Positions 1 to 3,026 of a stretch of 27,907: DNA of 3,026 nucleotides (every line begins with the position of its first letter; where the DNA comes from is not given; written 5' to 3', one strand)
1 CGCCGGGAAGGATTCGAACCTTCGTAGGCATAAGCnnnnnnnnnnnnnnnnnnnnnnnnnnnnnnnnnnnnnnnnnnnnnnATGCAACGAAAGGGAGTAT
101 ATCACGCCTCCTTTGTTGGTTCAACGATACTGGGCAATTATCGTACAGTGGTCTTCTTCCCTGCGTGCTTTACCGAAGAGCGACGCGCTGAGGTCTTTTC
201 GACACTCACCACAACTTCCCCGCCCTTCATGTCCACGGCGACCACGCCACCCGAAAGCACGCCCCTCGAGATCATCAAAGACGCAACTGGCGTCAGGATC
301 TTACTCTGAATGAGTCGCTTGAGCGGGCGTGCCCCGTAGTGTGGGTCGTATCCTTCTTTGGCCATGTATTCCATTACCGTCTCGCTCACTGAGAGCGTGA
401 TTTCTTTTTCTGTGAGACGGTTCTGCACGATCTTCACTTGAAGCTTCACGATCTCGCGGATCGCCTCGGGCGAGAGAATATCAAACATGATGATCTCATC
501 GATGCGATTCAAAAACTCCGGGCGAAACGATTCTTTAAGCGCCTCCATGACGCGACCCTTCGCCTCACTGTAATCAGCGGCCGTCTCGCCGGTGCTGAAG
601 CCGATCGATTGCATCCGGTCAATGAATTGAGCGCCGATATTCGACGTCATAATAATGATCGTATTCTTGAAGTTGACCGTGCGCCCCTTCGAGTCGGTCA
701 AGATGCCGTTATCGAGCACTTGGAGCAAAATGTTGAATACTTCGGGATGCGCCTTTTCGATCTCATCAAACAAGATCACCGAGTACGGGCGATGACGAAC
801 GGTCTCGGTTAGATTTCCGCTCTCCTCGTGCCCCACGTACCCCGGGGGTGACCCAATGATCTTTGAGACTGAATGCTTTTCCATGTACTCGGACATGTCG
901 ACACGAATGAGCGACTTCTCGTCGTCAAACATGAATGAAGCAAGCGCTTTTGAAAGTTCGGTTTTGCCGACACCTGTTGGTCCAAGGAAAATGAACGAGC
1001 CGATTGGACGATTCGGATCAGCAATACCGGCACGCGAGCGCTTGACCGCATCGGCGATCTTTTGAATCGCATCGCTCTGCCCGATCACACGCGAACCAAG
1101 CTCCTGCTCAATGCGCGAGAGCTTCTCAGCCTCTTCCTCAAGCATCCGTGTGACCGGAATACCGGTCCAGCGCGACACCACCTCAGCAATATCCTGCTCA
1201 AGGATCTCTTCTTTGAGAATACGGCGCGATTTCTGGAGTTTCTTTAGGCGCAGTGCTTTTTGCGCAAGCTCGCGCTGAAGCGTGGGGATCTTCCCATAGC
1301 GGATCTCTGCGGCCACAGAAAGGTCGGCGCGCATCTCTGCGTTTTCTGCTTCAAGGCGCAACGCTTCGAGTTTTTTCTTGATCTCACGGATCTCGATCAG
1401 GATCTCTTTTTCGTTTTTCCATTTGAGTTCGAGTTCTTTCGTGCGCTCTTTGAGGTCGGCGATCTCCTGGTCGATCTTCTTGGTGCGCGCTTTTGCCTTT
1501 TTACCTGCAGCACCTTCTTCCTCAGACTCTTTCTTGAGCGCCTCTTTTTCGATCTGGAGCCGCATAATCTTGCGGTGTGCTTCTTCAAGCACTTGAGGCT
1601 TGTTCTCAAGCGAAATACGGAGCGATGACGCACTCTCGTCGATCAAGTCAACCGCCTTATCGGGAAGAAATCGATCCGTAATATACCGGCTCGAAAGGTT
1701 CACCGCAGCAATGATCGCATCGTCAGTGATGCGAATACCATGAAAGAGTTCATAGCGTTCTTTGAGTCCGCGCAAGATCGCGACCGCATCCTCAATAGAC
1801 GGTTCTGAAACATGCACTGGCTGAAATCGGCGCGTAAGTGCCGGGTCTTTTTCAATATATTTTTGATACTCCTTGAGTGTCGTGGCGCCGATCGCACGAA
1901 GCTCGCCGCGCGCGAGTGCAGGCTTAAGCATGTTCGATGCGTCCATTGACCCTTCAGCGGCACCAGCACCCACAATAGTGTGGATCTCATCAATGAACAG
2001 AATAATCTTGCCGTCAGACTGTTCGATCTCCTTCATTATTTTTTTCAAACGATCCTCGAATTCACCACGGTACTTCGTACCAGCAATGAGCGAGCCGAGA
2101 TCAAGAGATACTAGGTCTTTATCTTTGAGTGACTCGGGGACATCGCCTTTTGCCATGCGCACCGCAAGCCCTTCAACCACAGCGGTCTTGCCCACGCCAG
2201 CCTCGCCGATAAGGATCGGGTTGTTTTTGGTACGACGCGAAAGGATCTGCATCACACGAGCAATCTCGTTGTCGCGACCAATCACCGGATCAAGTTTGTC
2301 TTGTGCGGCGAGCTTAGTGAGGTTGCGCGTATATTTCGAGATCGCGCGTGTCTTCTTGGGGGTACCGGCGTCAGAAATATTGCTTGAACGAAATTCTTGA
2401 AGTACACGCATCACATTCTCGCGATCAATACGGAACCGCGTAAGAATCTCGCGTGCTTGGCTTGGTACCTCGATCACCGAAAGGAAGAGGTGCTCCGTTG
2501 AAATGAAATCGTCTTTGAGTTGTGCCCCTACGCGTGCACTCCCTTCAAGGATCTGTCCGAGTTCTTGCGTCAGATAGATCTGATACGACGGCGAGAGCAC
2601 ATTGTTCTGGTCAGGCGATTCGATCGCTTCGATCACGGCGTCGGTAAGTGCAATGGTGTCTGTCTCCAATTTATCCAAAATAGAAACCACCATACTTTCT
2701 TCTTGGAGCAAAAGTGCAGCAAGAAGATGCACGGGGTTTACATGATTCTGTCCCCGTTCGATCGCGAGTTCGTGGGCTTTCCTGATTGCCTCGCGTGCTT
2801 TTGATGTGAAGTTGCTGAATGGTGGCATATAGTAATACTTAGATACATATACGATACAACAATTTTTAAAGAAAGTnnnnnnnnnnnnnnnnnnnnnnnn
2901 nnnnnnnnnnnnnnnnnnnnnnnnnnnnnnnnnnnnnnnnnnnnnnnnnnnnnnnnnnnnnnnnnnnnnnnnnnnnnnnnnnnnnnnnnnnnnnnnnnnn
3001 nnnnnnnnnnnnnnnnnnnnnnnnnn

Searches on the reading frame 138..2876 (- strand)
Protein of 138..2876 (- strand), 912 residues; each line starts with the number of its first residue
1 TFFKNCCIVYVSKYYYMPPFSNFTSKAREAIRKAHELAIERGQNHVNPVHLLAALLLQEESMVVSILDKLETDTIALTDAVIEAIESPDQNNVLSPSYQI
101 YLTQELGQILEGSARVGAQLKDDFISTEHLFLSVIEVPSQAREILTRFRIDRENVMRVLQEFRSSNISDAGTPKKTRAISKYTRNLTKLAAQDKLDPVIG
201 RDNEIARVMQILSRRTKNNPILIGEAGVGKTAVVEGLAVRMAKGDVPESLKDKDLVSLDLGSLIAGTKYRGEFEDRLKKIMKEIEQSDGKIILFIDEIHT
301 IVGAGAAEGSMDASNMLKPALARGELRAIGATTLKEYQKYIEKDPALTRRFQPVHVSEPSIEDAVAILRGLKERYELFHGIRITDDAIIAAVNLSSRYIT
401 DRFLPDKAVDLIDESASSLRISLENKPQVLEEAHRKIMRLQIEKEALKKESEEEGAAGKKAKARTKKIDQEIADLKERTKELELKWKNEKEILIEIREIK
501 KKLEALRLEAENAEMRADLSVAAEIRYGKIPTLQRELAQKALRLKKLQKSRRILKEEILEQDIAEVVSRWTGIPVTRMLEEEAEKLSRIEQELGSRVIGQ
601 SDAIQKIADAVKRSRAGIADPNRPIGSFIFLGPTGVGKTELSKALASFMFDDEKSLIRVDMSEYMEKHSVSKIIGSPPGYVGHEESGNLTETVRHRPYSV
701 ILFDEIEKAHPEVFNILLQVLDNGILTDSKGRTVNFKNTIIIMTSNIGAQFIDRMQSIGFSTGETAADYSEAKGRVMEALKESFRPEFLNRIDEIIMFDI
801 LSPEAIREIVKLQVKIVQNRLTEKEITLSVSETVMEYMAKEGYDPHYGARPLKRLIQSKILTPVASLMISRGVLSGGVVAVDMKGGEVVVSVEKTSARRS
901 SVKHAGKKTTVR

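Call 32: search_protein_families(library=pfam, proteins=[window:138-2876:-], max_evalue=0.01)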
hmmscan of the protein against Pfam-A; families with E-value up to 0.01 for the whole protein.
window:138-2876:- (912 aa): 27 families (the best 25 are shown)
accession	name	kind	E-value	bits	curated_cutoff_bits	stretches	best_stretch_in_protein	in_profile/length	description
PF07724.20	AAA_2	-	1.1e-70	237.4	27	1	623-795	1-166/166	AAA domain (Cdc48 subfamily)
PF17871.7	AAA_lid_9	-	1e-33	115.8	22.8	1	360-457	1-98/104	AAA lid domain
PF10431.15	ClpB_D2-small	-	3.1e-24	85.3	21.9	1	801-880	1-80/81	C-terminal, D2-small domain, of ClpB protein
PF00004.35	AAA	-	6.2e-24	85.4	21.2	2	221-351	2-123/131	ATPase family associated with various cellular activities (AAA)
PF02861.25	Clp_N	-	6.9e-19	68.2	20.7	2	34-85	1-52/53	Clp amino terminal domain, pathogenicity island component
PF07728.20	AAA_5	-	3.5e-18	66.4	22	1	628-747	2-123/139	AAA domain (dynein-related subfamily)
PF13191.12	AAA_16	-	8.4e-11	43.1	32.6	1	198-241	2-48/167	AAA ATPase domain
PF13401.12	AAA_22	-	2.9e-09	37.8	27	1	627-723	7-110/130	AAA domain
PF00158.32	Sigma54_activat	-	5.8e-09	36.3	20.2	1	626-729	23-125/168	Sigma-54 interaction domain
PF13173.12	AAA_14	-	2.9e-06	27.7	27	0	629-724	6-88/129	AAA domain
PF05621.17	TniB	-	4.4e-06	26.7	22.4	1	245-357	76-185/189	Bacterial TniB protein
PF20720.3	nSTAND3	-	4.6e-06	26.9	27.2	0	209-244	11-44/155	Novel STAND NTPase 3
PF12775.13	AAA_7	-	6.3e-06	26.3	25.8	0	628-676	36-84/181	P-loop containing dynein motor region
PF01695.23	IstB_IS21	-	0.0001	22.3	24.1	0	213-281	88-152/238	IstB-like ATP binding protein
PF05729.18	NACHT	-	0.00021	21.6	26.7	0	221-248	4-31/167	NACHT domain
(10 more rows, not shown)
